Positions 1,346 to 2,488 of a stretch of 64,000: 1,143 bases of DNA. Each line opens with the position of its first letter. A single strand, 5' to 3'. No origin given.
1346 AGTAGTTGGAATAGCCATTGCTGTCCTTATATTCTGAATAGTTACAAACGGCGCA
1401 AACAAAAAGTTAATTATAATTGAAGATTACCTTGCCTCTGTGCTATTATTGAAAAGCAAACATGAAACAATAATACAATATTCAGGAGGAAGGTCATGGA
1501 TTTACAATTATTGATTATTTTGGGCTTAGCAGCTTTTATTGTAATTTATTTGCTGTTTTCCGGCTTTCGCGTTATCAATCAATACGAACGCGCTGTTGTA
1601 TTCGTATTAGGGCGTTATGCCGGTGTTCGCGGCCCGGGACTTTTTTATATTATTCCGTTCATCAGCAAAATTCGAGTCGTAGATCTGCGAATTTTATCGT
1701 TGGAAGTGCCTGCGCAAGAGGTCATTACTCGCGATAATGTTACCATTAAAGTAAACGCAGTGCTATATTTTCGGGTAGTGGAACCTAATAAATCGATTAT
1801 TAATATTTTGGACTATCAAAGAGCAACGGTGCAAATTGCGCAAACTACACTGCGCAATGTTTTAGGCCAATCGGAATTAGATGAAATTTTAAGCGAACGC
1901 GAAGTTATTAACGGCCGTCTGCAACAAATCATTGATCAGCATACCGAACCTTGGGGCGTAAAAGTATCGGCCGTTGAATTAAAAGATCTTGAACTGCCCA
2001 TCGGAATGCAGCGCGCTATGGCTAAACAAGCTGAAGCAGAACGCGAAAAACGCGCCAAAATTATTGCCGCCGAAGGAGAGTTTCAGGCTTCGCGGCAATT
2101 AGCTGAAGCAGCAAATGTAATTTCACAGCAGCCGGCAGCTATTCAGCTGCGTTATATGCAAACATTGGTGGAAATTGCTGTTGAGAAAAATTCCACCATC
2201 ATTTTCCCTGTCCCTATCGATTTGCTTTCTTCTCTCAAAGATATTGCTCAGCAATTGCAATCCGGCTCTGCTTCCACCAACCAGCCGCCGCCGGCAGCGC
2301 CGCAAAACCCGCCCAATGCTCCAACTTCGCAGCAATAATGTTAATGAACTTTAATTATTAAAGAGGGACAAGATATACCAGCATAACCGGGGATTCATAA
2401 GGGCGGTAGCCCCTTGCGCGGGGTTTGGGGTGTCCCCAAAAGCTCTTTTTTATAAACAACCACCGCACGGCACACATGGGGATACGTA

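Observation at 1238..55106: Mosaic family of hairpin-rich interspersed repeats occupies at least nine intergenic regions, with no transposase in sight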

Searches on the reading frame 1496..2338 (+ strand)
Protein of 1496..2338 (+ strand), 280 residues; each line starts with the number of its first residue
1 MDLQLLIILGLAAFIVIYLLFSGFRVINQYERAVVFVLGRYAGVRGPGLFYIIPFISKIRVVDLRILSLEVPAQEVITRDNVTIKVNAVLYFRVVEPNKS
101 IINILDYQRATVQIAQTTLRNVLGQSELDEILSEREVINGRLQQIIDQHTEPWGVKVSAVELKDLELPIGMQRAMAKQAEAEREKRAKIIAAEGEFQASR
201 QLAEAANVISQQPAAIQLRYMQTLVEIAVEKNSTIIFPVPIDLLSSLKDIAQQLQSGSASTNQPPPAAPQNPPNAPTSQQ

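Call 15: find_encoding_contigs(protein=window:1496-2338:+, flank=10000, max_places=6)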
Protein window:1496-2338:+ (280 aa): 7 contigs read that carry it; 3 places shown.
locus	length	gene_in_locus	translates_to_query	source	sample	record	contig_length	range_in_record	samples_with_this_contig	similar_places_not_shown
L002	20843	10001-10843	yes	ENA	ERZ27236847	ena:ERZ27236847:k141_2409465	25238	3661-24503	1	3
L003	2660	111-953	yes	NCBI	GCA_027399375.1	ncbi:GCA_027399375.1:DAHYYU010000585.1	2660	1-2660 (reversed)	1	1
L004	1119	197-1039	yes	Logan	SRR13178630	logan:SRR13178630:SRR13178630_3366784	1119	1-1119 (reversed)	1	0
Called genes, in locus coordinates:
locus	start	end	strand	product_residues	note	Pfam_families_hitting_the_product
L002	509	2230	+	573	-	PF09852:DUF2079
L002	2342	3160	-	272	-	PF00005:ABC_tran, PF02463:SMC_N (faint)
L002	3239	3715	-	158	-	PF02082:Rrf2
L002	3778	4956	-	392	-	-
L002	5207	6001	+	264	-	PF00561:Abhydrolase_1, PF12146:Hydrolase_4, PF12697:Abhydrolase_6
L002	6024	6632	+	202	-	PF01872:RibD_C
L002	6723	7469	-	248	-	PF04402:SIMPL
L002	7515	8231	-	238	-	-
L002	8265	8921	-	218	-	PF01895:PhoU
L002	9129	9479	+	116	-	PF00498:FHA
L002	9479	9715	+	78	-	-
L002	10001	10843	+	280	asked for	PF01145:Band_7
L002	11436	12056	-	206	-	PF07681:DoxX (weak)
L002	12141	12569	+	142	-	-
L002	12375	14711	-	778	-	PF13196:DUF4012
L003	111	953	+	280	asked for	PF01145:Band_7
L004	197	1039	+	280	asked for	PF01145:Band_7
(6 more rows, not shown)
